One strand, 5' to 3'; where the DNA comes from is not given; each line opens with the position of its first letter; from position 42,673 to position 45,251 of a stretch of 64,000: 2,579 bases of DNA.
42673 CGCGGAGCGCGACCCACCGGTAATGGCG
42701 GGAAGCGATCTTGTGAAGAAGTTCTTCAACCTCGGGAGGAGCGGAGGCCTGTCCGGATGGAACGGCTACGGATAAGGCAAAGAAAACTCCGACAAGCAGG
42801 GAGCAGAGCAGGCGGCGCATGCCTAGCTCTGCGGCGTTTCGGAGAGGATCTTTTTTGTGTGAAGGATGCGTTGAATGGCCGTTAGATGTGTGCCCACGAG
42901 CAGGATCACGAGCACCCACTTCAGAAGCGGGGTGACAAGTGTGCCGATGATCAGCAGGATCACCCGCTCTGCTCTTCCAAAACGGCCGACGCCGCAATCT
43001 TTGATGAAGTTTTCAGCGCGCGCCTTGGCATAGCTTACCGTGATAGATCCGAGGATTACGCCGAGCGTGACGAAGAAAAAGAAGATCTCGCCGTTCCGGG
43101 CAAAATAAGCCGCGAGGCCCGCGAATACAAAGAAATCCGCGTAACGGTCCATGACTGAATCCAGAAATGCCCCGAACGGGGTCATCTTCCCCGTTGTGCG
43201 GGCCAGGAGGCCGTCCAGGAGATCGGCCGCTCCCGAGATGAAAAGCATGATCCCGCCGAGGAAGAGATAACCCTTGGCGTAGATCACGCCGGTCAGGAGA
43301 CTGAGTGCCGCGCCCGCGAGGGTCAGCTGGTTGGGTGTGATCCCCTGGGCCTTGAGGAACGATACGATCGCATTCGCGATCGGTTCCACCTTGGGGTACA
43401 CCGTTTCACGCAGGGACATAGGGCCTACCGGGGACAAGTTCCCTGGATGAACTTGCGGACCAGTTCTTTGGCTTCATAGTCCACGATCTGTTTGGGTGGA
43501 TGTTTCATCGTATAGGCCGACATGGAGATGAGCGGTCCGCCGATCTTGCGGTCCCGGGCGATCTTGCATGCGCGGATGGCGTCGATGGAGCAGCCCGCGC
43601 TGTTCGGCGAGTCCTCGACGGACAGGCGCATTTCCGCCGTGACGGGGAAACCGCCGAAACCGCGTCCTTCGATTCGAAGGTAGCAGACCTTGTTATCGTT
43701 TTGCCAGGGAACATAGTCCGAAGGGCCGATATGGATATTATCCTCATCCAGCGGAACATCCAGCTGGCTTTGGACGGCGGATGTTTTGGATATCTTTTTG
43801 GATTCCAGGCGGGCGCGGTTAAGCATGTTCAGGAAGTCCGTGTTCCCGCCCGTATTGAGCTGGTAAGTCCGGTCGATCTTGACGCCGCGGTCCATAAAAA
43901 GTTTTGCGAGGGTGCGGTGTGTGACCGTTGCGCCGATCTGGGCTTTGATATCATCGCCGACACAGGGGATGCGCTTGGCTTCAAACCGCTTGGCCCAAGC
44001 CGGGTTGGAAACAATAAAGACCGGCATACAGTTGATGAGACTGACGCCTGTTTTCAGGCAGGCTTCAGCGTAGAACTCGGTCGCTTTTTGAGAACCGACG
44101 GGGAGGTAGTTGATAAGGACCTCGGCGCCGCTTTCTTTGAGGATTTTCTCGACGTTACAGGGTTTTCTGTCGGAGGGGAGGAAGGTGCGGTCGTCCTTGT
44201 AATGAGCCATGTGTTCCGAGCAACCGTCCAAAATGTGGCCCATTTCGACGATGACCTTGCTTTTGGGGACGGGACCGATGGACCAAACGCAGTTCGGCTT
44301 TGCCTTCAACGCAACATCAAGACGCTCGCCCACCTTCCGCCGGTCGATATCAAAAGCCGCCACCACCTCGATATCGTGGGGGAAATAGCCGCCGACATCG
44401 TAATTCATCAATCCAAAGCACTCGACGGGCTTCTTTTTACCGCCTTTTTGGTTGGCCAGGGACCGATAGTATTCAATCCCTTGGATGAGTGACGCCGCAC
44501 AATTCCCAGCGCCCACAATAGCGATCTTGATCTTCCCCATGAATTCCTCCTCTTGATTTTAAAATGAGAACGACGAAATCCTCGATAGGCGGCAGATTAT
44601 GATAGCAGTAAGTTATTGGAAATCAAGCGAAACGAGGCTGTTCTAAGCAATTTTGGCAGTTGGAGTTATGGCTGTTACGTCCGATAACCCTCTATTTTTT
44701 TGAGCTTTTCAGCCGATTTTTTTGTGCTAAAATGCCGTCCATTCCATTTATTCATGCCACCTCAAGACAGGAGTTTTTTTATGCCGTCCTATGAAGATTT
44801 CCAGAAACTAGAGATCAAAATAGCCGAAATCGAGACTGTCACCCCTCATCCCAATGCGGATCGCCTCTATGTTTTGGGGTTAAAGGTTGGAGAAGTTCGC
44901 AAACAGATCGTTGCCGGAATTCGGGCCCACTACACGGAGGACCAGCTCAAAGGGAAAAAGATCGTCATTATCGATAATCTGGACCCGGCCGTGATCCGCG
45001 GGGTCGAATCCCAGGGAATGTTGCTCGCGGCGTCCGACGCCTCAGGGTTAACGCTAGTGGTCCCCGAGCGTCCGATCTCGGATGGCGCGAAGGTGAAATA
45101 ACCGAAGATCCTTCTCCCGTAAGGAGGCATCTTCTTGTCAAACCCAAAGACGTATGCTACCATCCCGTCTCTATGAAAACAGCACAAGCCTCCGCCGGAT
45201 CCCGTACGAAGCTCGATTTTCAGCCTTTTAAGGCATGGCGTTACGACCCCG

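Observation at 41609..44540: Translationally coupled operon ino1 - CDP-alcohol phosphatidyltransferase - secreted Pro-rich protein: a candidate bacterial phosphatidylinositol pathway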

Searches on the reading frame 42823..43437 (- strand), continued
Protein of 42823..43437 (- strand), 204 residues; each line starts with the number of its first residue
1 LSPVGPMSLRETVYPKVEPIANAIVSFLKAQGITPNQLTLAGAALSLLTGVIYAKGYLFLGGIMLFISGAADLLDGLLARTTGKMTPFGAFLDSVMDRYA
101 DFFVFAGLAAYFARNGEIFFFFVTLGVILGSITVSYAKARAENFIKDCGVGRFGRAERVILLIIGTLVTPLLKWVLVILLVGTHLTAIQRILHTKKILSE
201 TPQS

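Call 51: search_protein_families(library=pfam, proteins=[L056:3668-7063:+, L056:3234-3686:+, L075:5671-6477:+, L075:6461-8320:+, L046:5649-7175:+, L061:571-1692:+, L036:4133-4519:+, L057:5661-7286:+, L070:5606-7033:+], max_evalue=0.001)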
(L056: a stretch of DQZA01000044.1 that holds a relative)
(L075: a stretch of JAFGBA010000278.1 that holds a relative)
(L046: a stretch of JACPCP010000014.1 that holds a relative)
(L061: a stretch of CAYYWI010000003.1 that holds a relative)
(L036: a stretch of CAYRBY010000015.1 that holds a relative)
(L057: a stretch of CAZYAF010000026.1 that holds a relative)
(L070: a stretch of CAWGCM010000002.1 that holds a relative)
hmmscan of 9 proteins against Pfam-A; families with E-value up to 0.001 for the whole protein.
L056:3668-7063:+ (1131 aa): 2 families
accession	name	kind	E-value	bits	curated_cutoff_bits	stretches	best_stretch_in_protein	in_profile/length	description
PF13116.12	YhdP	-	2.2e-32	112.5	46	1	829-1077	961-1224/1224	YhdP protein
PF05359.17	DUF748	-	1.1e-05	24.2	50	1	14-311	19-319/1037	Domain of Unknown Function (DUF748)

L056:3234-3686:+ (150 aa): 1 family
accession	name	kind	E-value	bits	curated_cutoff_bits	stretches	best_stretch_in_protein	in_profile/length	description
PF00293.34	NUDIX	-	4.8e-24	85.3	21.1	1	22-141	4-133/134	NUDIX domain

L075:5671-6477:+ (268 aa): 10 families
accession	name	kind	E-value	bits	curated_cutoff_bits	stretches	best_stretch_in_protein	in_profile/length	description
PF01209.24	Ubie_methyltran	-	3.5e-48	164.4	20.1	1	31-262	5-232/233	ubiE/COQ5 methyltransferase family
PF08241.18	Methyltransf_11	-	1.7e-21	77.1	21.2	1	78-179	1-94/95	Methyltransferase domain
PF13649.12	Methyltransf_25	-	2.7e-21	76.5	27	1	77-176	1-97/97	Methyltransferase domain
PF08242.18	Methyltransf_12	-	1.5e-15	58.1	30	1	78-178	1-98/98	Methyltransferase domain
PF13847.12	Methyltransf_31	-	2e-15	57.2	27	1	73-184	3-113/145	Methyltransferase domain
PF13489.12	Methyltransf_23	-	1.1e-11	45.1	27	1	59-193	7-132/164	Methyltransferase domain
PF01135.25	PCMT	-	0.00011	22.5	20.3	1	70-157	70-154/210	Protein-L-isoaspartate(D-aspartate) O-methyltransferase (PCMT)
PF05175.20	MTS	-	0.00024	21.2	23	1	73-125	31-82/170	Methyltransferase small domain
PF02353.26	CMAS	-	0.00029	20.7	27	1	64-130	53-117/273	Mycolic acid cyclopropane synthetase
PF01170.24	UPF0020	-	0.00042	20.5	22.3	0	68-148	23-124/197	RMKL-like, methyltransferase domain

L075:6461-8320:+ (619 aa): 0 families

L046:5649-7175:+ (508 aa): 2 families
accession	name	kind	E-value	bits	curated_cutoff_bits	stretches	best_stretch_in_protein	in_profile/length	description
PF16653.10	Sacchrp_dh_C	-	1.9e-28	100.7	31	1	155-431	1-251/265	Saccharopine dehydrogenase C-terminal domain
PF03435.24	Sacchrp_dh_NADP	-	9.1e-25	87.9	25.1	1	9-151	2-129/129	Saccharopine dehydrogenase NADP binding domain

L061:571-1692:+ (373 aa): 6 families
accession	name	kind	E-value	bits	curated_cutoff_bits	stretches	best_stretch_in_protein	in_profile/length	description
PF00534.26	Glycos_transf_1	-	1.2e-40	139.3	26.4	1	189-347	13-171/172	Glycosyl transferases group 1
PF13692.12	Glyco_trans_1_4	-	2.9e-37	128.5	27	1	193-334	3-142/142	Glycosyl transferases group 1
PF13439.12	Glyco_transf_4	-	1.4e-26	94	28.5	1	14-176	1-170/170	Glycosyltransferase Family 4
PF13524.12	Glyco_trans_1_2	-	1.2e-10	42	25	1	213-350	9-130/144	Glycosyl transferase-like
PF20706.3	GT4-conflict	-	1.3e-10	41.3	26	1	188-355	194-379/385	Family 4 Glycosyltransferase in conflict systems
PF13579.12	Glyco_trans_4_4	-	2.4e-09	38.2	29.7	1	15-169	1-156/158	Glycosyl transferase 4-like domain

L036:4133-4519:+ (128 aa): 0 families

L057:5661-7286:+ (541 aa): 2 families
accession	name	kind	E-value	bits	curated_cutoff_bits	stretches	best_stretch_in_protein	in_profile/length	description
PF04055.27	Radical_SAM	-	5.7e-29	101.9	29.5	1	135-296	3-166/166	Radical SAM superfamily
PF23545.1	Zn_ribbon_HMPTM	-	3.4e-20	71.8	27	1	45-83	6-44/45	HMPTM N-terminal zinc ribbon domain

L070:5606-7033:+ (475 aa): 14 families
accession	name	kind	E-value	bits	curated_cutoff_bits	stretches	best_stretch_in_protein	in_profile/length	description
PF07992.20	Pyr_redox_2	-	1e-12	48.5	26.1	2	19-63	1-44/291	Pyridine nucleotide-disulphide oxidoreductase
PF01266.30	DAO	-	1.3e-11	45.1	27.9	1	20-51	1-31/353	FAD dependent oxidoreductase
PF01134.28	GIDA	-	1.9e-11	44.1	22.1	0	395-467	317-380/391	Glucose inhibited division protein A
PF03486.20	HI0933_like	-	2.9e-11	43.7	50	1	20-56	2-37/244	HI0933-like protein Rossmann domain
PF01946.23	Thi4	-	1.2e-09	38.2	26.2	1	14-50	13-49/235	Thi4 family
PF21688.3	FAD-depend_C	-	4.4e-09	37.3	27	1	274-422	42-194/197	FAD-dependent protein, C-terminal domain-like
PF13738.12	Pyr_redox_3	-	1.4e-08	34.8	30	0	158-220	76-134/305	Pyridine nucleotide-disulphide oxidoreductase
PF00890.30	FAD_binding_2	-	1.9e-08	34.4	20.4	1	20-53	1-33/414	FAD binding domain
PF13450.12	NAD_binding_8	-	1.1e-06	29.3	21.9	1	23-51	1-28/68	NAD(P)-binding Rossmann-like domain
PF12831.13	FAD_oxidored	-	3.6e-06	27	27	0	20-51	1-31/416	FAD dependent oxidoreductase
PF00070.33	Pyr_redox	-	2.1e-05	25.4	22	0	166-205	40-80/82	Pyridine nucleotide-disulphide oxidoreductase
PF01494.25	FAD_binding_3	-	6.7e-05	22.7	22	1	19-52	2-34/349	FAD binding domain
PF13454.12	NAD_binding_9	-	7.8e-05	23.1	21.8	0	22-63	1-43/155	FAD-NAD(P)-binding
PF01593.30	Amino_oxidase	-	0.00037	20.3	19.8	0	159-217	200-253/443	Flavin containing amine oxidoreductase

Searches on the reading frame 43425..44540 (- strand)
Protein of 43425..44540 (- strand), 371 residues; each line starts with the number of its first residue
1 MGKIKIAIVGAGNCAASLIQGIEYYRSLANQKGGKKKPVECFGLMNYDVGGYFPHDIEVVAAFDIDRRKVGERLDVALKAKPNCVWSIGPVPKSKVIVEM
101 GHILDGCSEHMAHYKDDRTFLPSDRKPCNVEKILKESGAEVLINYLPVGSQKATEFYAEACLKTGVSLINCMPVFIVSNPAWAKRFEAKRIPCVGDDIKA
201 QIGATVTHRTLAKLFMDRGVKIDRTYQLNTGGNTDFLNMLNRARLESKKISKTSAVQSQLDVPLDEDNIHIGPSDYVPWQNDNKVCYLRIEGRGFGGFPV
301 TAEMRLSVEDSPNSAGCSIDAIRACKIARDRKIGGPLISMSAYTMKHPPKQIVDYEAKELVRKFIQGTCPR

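Call 3: search_protein_families(library=pfam, proteins=[window:43425-44540:-], max_evalue=0.01)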
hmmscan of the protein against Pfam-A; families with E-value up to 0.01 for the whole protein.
window:43425-44540:- (371 aa): 1 family
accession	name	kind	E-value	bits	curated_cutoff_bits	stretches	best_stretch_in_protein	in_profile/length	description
PF01658.22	Inos-1-P_synth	-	6.6e-37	126.4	27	1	203-311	1-107/107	Myo-inositol-1-phosphate synthase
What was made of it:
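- On myo-Inositol-1-phosphate synthase (Pfam PF01658; Ino1): 126.4 bits against a cut-off of 27, covering the whole profile 1-107 (call 3).
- Checked: Gene 1 (43425-44540, 371 aa) hits Pfam Inos-1-P_synth at 126 bits (call 3).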

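Call 4: search_protein_families(library=ncbifam, proteins=[window:43425-44540:-], max_evalue=0.01)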
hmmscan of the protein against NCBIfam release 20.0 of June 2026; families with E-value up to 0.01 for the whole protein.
window:43425-44540:- (371 aa): 1 family
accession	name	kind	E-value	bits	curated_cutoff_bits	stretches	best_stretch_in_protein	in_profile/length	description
TIGR03450.1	mycothiol_INO1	equivalog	1.7e-127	425.5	638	1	4-365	1-355/355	inositol-3-phosphate synthase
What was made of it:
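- On myo-Inositol-1-phosphate synthase (Pfam PF01658; Ino1): 425.5 bits against a cut-off of 638 (call 4).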

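Call 29: search_solved_structures(query=window:43425-44540:-, max_evalue=0.001, show_alignments=3)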
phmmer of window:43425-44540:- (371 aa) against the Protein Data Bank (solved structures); distinct sequences matched with E-value up to 0.001: 10.
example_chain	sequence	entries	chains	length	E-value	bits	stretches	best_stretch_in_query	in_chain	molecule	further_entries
1gr0_A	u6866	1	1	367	1.2e-113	383.2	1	3-367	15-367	INOSITOL-3-PHOSPHATE SYNTHASE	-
6k96_A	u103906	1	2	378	7.2e-51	176.6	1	3-359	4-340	Five-membered-cyclitol-phosphate synthase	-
3cin_A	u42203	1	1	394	1.6e-23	86.6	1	4-349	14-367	Myo-inositol-1-phosphate synthase-related protein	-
7nwr_B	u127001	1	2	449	3.2e-07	32.9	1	156-329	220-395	Inositol-3-phosphate synthase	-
1u1i_A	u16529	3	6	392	8.5e-07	31.5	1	151-348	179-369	myo-inositol-1-phosphate synthase | Myo-inositol-1-phosphate synthase (Ino1)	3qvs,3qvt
3qvx_A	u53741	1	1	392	1.8e-06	30.5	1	151-341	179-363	Myo-inositol-1-phosphate synthase (Ino1)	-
3qvw_A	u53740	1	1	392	4.1e-06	29.3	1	151-348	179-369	Myo-inositol-1-phosphate synthase (Ino1)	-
3qw2_A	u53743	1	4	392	9.7e-06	28.1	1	151-348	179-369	Myo-inositol-1-phosphate synthase (Ino1)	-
9m53_A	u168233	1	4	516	0.00012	24.5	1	154-328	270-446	Inositol-3-phosphate synthase 1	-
9f2k_A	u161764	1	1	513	0.00019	23.8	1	139-322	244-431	inositol-3-phosphate synthase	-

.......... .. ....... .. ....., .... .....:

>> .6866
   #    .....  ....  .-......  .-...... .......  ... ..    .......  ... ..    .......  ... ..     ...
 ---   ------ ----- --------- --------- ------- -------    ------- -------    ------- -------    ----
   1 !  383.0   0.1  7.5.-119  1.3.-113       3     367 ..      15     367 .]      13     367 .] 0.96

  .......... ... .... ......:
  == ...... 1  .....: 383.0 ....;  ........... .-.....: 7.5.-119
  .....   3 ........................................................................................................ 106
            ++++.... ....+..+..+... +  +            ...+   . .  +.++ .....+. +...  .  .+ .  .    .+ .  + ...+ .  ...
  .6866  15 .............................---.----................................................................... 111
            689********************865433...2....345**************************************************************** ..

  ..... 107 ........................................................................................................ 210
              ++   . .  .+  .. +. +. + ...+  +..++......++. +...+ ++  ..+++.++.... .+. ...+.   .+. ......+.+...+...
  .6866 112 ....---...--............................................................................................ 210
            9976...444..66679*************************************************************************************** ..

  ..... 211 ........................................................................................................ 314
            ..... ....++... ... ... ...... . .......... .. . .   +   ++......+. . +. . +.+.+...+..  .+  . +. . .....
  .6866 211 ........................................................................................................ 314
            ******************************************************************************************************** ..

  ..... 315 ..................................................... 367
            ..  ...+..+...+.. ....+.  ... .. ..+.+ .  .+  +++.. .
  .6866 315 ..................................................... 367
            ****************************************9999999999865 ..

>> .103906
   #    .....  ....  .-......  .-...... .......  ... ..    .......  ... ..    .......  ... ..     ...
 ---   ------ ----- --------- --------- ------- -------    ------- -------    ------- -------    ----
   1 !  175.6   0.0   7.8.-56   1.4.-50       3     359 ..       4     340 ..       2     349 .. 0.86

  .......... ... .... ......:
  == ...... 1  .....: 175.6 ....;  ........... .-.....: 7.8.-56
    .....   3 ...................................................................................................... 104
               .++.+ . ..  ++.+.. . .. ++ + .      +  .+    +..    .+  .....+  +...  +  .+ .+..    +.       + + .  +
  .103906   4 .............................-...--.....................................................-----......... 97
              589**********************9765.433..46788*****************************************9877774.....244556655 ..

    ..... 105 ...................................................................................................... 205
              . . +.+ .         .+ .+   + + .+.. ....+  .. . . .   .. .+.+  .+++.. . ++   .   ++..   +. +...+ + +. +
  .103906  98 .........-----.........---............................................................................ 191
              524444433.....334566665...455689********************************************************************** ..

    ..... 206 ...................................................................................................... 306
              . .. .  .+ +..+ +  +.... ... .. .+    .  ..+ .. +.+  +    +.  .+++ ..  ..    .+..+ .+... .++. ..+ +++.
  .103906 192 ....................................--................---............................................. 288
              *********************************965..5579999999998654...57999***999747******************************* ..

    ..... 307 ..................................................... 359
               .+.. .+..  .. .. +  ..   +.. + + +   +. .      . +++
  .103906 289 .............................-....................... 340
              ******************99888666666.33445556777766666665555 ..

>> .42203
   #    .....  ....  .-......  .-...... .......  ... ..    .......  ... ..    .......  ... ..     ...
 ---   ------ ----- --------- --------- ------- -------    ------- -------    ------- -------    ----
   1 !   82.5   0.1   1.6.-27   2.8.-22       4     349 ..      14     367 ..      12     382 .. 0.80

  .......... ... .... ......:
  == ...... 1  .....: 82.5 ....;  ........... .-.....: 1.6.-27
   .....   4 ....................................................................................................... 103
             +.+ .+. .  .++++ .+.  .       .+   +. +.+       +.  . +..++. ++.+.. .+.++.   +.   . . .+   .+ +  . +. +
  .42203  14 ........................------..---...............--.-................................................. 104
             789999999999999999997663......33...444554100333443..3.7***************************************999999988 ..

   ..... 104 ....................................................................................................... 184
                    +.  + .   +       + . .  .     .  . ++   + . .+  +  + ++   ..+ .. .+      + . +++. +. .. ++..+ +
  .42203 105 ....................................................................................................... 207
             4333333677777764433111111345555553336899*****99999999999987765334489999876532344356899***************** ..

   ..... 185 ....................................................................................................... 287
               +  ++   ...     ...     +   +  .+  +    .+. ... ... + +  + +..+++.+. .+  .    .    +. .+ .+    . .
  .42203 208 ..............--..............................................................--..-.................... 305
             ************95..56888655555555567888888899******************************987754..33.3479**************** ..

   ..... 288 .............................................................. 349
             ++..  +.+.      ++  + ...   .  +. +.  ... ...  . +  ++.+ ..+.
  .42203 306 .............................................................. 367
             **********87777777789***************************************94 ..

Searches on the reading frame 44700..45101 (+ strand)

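Call 27: search_protein_families(library=pfam, proteins=[window:44700-45101:+], max_evalue=0.001)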
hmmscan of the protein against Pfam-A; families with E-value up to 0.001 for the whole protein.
window:44700-45101:+ (133 aa): 1 family
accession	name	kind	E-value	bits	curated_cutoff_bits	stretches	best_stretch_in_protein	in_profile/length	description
PF01588.26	tRNA_bind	-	5.1e-25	87.8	27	1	39-130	1-95/96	Putative tRNA binding domain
